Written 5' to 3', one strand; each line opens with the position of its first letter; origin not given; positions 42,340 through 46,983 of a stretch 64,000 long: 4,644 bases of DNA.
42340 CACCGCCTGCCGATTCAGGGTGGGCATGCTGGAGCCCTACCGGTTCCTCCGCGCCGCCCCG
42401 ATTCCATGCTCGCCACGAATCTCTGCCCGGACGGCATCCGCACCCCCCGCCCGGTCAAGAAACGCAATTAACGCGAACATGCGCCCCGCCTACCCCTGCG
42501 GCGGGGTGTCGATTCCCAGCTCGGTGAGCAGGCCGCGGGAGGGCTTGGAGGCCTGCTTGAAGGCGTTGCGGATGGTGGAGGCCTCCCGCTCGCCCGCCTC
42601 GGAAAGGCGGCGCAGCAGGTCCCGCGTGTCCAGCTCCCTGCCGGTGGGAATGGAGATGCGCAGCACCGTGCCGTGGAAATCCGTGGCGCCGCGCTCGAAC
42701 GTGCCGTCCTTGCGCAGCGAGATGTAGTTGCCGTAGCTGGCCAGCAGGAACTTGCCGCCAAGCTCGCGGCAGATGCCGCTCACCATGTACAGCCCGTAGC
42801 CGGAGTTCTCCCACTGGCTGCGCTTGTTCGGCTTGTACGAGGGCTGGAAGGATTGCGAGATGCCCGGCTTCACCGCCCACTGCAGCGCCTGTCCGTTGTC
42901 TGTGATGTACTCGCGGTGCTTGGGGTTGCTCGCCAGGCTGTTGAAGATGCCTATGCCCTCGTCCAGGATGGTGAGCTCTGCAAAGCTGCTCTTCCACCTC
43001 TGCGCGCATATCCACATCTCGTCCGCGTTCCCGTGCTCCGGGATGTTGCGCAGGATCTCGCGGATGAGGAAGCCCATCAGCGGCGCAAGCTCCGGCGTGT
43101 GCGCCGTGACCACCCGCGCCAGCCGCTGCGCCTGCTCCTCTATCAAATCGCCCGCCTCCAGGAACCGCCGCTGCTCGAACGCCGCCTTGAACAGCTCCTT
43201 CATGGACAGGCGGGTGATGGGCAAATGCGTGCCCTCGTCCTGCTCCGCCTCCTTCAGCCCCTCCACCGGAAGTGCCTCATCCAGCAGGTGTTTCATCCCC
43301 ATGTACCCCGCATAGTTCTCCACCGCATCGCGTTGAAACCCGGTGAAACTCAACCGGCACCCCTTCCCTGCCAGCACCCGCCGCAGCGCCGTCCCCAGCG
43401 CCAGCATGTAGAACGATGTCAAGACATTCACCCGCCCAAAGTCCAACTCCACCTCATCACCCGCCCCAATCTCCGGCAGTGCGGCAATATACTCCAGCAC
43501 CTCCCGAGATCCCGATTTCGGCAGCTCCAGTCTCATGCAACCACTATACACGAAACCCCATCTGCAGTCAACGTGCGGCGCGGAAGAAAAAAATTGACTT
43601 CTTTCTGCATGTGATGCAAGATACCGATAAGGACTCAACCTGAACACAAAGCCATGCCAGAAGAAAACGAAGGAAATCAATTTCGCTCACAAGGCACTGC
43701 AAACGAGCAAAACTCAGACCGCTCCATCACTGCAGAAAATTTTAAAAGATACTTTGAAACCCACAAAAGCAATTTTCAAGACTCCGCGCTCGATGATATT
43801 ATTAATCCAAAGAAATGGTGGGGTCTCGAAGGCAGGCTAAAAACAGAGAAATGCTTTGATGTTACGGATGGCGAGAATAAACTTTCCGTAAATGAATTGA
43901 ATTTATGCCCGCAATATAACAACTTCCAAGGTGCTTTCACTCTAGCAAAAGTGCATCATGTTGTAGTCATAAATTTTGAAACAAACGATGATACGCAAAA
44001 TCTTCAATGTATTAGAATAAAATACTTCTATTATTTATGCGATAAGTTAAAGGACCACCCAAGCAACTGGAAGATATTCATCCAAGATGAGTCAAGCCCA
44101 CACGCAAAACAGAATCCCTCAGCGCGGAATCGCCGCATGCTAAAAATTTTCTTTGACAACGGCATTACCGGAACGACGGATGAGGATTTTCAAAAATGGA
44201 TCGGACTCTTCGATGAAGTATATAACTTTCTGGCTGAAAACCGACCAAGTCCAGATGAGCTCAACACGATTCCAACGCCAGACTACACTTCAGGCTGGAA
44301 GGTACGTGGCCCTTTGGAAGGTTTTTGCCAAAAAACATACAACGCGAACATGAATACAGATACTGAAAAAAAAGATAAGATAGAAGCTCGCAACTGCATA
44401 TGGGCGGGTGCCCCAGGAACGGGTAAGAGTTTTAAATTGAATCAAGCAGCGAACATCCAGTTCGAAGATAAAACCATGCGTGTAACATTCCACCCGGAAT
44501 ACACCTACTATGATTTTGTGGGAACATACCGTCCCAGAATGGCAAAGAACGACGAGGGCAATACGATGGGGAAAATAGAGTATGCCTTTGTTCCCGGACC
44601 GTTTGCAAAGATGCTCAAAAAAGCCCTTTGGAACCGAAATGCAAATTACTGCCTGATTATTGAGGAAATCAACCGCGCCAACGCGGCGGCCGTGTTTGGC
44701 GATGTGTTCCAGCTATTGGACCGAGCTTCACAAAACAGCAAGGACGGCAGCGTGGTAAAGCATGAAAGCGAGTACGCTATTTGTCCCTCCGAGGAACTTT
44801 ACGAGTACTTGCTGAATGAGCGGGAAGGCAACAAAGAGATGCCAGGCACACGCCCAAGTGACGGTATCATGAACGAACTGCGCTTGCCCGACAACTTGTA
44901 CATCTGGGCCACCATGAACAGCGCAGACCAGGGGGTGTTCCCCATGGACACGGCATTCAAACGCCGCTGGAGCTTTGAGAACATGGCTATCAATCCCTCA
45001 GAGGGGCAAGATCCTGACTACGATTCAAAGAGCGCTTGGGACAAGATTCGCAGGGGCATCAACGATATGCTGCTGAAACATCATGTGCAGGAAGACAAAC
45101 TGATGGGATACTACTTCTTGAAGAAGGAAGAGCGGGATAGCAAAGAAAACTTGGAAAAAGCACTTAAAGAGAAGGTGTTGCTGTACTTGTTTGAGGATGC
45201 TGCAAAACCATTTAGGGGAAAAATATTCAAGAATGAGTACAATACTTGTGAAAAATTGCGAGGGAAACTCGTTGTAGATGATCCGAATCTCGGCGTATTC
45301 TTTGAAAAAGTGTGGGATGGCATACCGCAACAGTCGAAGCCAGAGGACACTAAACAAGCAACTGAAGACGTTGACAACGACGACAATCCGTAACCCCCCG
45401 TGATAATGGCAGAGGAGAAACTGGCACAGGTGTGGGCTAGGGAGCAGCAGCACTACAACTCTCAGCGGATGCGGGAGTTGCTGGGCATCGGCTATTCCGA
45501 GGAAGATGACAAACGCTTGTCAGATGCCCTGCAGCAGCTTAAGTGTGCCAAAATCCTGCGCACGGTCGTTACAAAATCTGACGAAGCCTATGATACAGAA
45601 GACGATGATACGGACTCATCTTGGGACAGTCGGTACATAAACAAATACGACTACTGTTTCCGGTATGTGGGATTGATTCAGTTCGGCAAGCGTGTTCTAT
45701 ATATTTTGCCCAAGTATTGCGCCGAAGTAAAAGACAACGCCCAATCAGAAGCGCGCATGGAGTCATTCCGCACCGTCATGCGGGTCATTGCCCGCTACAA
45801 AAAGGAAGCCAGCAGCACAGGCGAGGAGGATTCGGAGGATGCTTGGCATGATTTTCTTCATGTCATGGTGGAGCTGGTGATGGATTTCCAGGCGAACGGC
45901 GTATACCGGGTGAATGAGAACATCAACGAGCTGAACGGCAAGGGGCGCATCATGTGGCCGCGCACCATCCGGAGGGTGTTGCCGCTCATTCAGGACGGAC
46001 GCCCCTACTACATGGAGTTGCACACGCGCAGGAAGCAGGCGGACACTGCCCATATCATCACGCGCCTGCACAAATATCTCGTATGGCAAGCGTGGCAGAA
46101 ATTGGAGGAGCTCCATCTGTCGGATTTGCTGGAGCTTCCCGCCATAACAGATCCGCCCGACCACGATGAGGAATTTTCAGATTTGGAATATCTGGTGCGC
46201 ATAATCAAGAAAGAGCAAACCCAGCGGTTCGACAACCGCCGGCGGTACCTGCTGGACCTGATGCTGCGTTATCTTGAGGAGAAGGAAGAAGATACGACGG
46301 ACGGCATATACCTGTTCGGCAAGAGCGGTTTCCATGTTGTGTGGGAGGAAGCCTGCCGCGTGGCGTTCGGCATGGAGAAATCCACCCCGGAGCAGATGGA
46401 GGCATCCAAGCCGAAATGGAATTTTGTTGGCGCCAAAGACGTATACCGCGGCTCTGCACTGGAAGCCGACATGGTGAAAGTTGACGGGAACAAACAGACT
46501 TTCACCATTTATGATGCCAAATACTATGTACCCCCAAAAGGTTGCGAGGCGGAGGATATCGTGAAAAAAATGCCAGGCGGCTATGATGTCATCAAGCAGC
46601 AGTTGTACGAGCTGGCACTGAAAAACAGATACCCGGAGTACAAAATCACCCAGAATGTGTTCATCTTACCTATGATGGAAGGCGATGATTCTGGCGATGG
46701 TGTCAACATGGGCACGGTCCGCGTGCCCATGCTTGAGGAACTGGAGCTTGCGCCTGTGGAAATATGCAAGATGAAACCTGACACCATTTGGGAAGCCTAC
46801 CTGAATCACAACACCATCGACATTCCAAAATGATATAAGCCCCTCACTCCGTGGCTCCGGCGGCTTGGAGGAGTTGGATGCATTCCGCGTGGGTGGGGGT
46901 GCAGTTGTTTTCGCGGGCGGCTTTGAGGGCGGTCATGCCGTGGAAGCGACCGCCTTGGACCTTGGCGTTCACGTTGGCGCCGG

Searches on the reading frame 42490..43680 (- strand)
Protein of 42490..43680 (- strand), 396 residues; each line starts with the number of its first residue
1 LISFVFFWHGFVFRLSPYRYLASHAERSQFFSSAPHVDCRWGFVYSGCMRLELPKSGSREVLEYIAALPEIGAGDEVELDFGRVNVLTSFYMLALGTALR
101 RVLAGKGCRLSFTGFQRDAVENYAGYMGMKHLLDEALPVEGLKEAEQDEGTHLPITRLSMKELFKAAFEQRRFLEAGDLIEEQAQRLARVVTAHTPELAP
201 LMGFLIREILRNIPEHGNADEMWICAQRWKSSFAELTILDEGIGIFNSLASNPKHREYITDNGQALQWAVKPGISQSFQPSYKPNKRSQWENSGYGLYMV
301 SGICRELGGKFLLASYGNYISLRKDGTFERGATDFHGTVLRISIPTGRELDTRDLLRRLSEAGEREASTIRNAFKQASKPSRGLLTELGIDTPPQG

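Call 8: search_protein_families(library=pfam, proteins=[window:42490-43680:-], max_evalue=0.01)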
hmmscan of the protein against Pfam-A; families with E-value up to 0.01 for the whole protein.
window:42490-43680:- (396 aa): 2 families
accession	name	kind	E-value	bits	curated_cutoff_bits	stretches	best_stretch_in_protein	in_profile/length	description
PF02518.31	HATPase_c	-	5.2e-06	27.3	26.4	1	205-321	9-94/111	Histidine kinase-, DNA gyrase B-, and HSP90-like ATPase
PF13581.12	HATPase_c_2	-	0.0028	18.1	27.4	1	196-311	26-114/127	Histidine kinase-like ATPase domain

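Call 9: search_protein_families(library=padloc, proteins=[window:42490-43680:-], max_evalue=0.01)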
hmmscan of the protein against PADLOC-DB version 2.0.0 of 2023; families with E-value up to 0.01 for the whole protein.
window:42490-43680:- (396 aa): 0 families

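Call 60: find_homologous_proteins(query=window:42490-43560:-, max_evalue=1e-20)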
Query window:42490-43560:- (356 aa): 300 proteins with E <= 1e-20 among 8000 candidates; the best 120 are listed.
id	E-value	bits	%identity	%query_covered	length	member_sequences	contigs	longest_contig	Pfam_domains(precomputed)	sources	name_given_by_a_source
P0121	2.2e-222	756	95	99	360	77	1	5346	PF02518.32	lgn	-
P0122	8.4e-139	481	64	96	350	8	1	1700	PF02518.32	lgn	-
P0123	2.3e-83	298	47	94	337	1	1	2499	-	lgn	-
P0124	6.5e-83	297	46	95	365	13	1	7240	-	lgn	-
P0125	1.5e-80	289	43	96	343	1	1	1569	PF02518.32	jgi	-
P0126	2.6e-80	288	42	96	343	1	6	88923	-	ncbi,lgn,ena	-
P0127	2.8e-80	288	46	95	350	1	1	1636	PF02518.32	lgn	-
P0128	7.8e-80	287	43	96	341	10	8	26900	PF02518.32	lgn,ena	-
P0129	2.9e-79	285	43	96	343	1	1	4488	PF02518.32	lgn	-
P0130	3.4e-79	285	42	96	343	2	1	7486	-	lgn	-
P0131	3.6e-79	284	42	96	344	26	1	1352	-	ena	-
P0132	4.3e-79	284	42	96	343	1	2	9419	PF02518.32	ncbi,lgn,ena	-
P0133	4.8e-79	284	42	96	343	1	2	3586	-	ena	-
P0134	6.8e-79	284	42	93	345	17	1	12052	PF02518.32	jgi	jgi:hypothetical protein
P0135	1.0e-78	283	43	96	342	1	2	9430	-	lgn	-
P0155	6.5e-76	274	41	96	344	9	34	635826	PF02518.32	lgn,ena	-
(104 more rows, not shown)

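Call 62: find_encoding_contigs(protein=P0121, flank=10000, max_places=10)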
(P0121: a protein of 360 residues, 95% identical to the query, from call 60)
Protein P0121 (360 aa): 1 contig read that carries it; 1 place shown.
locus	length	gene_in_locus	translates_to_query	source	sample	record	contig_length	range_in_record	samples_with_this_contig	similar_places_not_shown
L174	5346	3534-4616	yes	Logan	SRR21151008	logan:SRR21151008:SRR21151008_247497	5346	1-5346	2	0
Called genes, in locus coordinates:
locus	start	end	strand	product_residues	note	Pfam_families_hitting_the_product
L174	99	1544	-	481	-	PF09563:RE_LlaJI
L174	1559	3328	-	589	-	PF07728:AAA_5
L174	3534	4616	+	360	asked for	PF02518:HATPase_c (weak)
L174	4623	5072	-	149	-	-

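Call 63: list_cluster_members(proteins=[P0121, P0001])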
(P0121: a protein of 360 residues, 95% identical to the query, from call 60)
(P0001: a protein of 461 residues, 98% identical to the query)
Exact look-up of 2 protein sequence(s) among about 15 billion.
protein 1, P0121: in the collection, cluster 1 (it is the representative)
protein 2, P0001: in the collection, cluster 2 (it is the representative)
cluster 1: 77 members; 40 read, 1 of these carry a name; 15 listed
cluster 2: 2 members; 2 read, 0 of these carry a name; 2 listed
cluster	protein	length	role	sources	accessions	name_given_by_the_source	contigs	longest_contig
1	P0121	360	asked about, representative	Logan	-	-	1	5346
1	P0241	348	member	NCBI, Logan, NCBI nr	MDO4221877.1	MAG: ATP-binding protein [Akkermansia sp.] | ATP-binding protein [Akkermansia sp.]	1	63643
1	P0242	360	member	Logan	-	-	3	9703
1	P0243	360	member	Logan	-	-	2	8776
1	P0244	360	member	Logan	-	-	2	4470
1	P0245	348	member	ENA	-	-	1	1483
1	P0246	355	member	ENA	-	-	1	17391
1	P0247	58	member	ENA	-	-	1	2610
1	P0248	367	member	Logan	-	-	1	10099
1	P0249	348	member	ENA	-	-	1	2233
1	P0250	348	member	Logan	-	-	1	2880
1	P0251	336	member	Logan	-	-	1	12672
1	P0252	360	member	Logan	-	-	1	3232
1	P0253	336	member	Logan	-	-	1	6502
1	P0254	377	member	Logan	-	-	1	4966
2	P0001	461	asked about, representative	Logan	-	-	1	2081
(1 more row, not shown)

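Call 65: find_encoding_contigs(protein=P0246, flank=10000, max_places=4)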
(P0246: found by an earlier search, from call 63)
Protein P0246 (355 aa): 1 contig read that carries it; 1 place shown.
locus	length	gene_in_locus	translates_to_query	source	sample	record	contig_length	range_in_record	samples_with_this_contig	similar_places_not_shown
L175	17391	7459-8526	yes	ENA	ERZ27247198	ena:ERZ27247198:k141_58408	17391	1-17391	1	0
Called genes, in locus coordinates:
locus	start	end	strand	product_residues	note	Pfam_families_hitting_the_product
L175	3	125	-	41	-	?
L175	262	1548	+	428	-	-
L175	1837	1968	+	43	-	-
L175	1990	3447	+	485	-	-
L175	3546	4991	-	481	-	PF09563:RE_LlaJI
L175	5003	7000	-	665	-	-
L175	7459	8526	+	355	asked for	PF02518:HATPase_c (weak)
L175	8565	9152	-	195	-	-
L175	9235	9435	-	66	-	PF08238:Sel1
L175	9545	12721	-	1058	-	PF00580:UvrD-helicase, PF13245:AAA_19 (weak), PF13361:UvrD_C (weak), PF13538:UvrD_C_2 (faint), PF12705:PDDEXK_1 (faint)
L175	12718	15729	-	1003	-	PF12705:PDDEXK_1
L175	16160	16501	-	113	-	PF01176:eIF-1a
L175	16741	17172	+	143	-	PF00572:Ribosomal_L13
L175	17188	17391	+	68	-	?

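Call 91: search_protein_families(library=ncbifam, proteins=[window:42490-43560:-], max_evalue=0.001)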
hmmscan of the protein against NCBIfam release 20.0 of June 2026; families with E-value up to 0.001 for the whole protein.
window:42490-43560:- (356 aa): 0 families

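Call 98: find_encoding_contigs(protein=P0155, flank=6000, max_places=4)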
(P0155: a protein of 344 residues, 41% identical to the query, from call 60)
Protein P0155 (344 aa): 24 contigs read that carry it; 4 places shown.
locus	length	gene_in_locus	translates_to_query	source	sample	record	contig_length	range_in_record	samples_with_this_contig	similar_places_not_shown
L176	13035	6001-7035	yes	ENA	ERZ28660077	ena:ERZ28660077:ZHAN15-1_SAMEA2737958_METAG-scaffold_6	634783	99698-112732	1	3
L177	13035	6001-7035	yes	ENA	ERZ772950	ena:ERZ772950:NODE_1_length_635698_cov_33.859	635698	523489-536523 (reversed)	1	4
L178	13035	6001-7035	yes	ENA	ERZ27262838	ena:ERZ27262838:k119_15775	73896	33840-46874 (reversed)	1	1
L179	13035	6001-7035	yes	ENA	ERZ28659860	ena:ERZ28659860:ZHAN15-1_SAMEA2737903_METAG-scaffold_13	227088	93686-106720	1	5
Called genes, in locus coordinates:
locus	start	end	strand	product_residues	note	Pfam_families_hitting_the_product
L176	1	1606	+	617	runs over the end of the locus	PF12161:HsdM_N, PF02384:N6_Mtase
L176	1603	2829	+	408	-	PF01420:Methylase_S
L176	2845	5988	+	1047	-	PF04313:HSDR_N, PF04851:ResIII, PF18766:SWI2_SNF2, PF22679:T1R_D3-like, PF11867:T1RH-like_C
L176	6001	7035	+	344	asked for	PF02518:HATPase_c (weak)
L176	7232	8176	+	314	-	PF04261:Dyp_perox_N, PF20628:Dyp_perox_C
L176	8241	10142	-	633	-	PF00359:PTS_EIIA_2, PF02302:PTS_IIB, PF25554:PTS_EIIB_BC_N, PF02378:PTS_EIIC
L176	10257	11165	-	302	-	PF00294:PfkB, PF08543:Phos_pyr_kin (faint)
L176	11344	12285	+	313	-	PF02588:YitT_membrane, PF10035:DUF2179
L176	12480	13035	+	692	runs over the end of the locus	PF00884:Sulfatase, PF01663:Phosphodiest (faint)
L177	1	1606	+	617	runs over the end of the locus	PF12161:HsdM_N, PF02384:N6_Mtase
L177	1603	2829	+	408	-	PF01420:Methylase_S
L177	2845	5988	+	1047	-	PF04313:HSDR_N, PF04851:ResIII, PF18766:SWI2_SNF2, PF22679:T1R_D3-like, PF11867:T1RH-like_C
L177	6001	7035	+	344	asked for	PF02518:HATPase_c (weak)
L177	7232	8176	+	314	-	PF04261:Dyp_perox_N, PF20628:Dyp_perox_C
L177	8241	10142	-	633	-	PF00359:PTS_EIIA_2, PF02302:PTS_IIB, PF25554:PTS_EIIB_BC_N, PF02378:PTS_EIIC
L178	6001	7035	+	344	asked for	PF02518:HATPase_c (weak)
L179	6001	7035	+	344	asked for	PF02518:HATPase_c (weak)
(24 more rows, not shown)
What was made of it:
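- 42490..43560 (-): Conserved HATPase_c gene that closes the block. It is co-directional with AAA-ANK. This is context. A homologue with 41% identity is the fourth gene of a type I RM operon in a contig whose relatives are Firmicutes (calls 60, 98).
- A relative of the HATPase_c gene is appended to a type I RM operon (call 98).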

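Call 99: find_encoding_contigs(protein=P0126, flank=6000, max_places=3)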
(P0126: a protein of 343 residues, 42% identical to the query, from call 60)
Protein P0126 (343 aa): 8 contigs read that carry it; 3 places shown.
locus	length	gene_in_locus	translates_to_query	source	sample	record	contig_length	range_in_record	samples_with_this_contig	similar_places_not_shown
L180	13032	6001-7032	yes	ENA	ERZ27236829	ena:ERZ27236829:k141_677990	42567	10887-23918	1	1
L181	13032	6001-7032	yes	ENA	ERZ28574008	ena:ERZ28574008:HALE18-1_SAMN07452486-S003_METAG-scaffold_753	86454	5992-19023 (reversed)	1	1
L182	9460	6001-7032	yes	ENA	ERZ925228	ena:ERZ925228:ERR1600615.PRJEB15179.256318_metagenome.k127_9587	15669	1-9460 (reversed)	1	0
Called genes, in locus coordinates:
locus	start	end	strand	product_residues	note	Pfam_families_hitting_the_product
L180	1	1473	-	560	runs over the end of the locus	PF00515:TPR_1 (faint), PF07719:TPR_2 (faint), PF13431:TPR_17 (faint), PF13428:TPR_14 (faint), PF13432:TPR_16 (faint), PF14559:TPR_19 (faint), PF13181:TPR_8 (faint), PF13424:TPR_12 (faint)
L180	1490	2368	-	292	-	PF01430:HSP33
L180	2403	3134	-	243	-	PF05175:MTS (weak), PF13649:Methyltransf_25, PF13847:Methyltransf_31, PF08241:Methyltransf_11, PF08242:Methyltransf_12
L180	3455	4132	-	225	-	PF02545:Maf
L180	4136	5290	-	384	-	PF01594:AI-2E_transport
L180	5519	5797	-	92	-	-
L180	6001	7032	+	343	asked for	-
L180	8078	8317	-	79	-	-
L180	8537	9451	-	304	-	PF02603:Hpr_kinase_N, PF07475:Hpr_kinase_C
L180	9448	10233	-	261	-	PF08282:Hydrolase_3, PF05116:S6PP (weak)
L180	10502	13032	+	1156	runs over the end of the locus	PF02811:PHP, PF07733:DNA_pol3_alpha, PF17657:DNA_pol3_finger, PF14579:HHH_6, PF01336:tRNA_anti-codon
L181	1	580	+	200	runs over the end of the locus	PF01520:Amidase_3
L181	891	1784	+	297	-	PF04280:Tim44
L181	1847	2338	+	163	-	PF06695:Sm_multidrug_ex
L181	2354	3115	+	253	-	PF02698:DUF218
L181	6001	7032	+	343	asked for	-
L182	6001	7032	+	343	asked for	-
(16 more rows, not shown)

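Call 107: find_encoding_contigs(protein=P0251, flank=10000, max_places=3)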
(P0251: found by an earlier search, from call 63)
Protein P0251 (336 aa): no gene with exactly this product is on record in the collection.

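Call 108: find_encoding_contigs(protein=P0242, flank=10000, max_places=3)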
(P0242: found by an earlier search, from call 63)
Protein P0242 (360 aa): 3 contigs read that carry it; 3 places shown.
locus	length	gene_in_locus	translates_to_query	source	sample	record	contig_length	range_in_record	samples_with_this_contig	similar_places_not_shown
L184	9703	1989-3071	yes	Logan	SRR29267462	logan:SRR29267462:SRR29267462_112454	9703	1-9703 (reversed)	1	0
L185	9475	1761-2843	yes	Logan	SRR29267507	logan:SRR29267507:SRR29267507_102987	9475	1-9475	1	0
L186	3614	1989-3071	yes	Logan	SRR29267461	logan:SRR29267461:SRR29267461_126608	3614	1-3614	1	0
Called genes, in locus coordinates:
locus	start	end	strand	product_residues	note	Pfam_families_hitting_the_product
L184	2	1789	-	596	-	?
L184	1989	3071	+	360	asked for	PF02518:HATPase_c (weak)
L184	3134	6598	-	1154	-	PF00580:UvrD-helicase, PF13245:AAA_19 (faint), PF13361:UvrD_C, PF13538:UvrD_C_2 (faint)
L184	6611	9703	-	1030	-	?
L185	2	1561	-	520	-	?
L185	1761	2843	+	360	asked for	PF02518:HATPase_c (weak)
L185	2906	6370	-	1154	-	PF00580:UvrD-helicase, PF13245:AAA_19 (faint), PF13361:UvrD_C, PF13538:UvrD_C_2 (faint)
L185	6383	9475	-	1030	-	?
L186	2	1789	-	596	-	?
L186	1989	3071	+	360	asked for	PF02518:HATPase_c (weak)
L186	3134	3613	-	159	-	?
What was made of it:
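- Tried and rejected: Further sampling of the hotspot through the HATPase_c cluster: stopped by short contigs and by the look-up cap (calls 62, 107, 108).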

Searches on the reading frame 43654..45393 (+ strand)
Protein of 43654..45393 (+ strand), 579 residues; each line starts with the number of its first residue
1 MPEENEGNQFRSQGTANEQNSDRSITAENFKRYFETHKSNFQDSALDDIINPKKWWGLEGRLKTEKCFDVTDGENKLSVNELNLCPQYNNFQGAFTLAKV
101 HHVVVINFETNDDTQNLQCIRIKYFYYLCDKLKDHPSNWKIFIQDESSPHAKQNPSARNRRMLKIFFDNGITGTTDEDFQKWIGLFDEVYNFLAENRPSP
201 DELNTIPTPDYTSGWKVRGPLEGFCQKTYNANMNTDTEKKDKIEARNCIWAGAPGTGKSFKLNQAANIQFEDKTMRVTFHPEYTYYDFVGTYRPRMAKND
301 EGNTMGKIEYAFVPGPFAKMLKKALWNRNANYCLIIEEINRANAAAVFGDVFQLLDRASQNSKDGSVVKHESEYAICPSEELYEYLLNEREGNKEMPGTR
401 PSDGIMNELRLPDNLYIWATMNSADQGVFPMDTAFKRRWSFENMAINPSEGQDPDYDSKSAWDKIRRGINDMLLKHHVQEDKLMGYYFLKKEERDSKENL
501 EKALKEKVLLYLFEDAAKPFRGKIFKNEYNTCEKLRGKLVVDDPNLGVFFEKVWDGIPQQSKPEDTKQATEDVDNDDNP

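Call 8: search_protein_families(library=pfam, proteins=[window:43654-45393:+], max_evalue=0.01)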
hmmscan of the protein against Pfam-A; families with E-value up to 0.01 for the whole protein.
window:43654-45393:+ (579 aa): 1 family
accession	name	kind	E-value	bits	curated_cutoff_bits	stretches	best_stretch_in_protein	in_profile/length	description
PF07728.20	AAA_5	-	2.8e-09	37.5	22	1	251-438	5-138/139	AAA domain (dynein-related subfamily)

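Call 9: search_protein_families(library=padloc, proteins=[window:43654-45393:+], max_evalue=0.01)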
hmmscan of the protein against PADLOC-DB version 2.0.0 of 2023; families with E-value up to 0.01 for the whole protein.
window:43654-45393:+ (579 aa): 2 families
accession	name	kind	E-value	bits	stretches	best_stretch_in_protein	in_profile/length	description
PDLC03448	REase_II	-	1.4e-54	183.5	2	305-527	596-822/857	Type II restriction enzyme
PDLC03547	REase_II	-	1.1e-44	151.1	1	245-536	264-548/585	Type II restriction enzyme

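Call 91: search_protein_families(library=ncbifam, proteins=[window:43654-45393:+], max_evalue=0.001)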
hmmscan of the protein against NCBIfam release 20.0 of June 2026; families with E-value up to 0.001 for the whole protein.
window:43654-45393:+ (579 aa): 1 family
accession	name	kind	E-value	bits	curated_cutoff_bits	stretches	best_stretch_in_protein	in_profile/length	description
NF008457.0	PRK11331.1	equivalog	1.6e-15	56.8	637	1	240-360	189-302/459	5-methylcytosine-specific restriction enzyme subunit McrB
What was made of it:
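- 43654..46833 (+): Convergent variable cargo: a McrB-like AAA_5 GTPase (43654-45393) and a LlaJI-type endonuclease (45400-46833). This is context, not part of the pair. Calls 8, 9 and 91.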

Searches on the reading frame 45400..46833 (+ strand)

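Call 8: search_protein_families(library=pfam, proteins=[window:45400-46833:+], max_evalue=0.01)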
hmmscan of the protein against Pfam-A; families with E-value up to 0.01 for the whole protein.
window:45400-46833:+ (477 aa): 1 family
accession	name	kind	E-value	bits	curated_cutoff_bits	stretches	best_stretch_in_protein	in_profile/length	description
PF09563.16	RE_LlaJI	-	4e-55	187.9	23.6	1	89-431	1-340/365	LlaJI restriction endonuclease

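Call 9: search_protein_families(library=padloc, proteins=[window:45400-46833:+], max_evalue=0.01)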
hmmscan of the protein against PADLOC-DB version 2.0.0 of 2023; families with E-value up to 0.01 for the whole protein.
window:45400-46833:+ (477 aa): 3 families
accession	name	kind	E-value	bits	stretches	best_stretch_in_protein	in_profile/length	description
PDLC03447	REase_II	-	4.8e-51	172.2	2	8-324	3-315/490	Type II restriction enzyme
PDLC03549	REase_II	-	1.9e-15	54.9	1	156-426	89-348/414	Type II restriction enzyme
PDLC02243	AbiEi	-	0.00082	17.3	1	353-423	45-114/234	AbiEi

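Call 91: search_protein_families(library=ncbifam, proteins=[window:45400-46833:+], max_evalue=0.001)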
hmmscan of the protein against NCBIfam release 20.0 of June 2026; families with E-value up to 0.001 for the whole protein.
window:45400-46833:+ (477 aa): 0 families
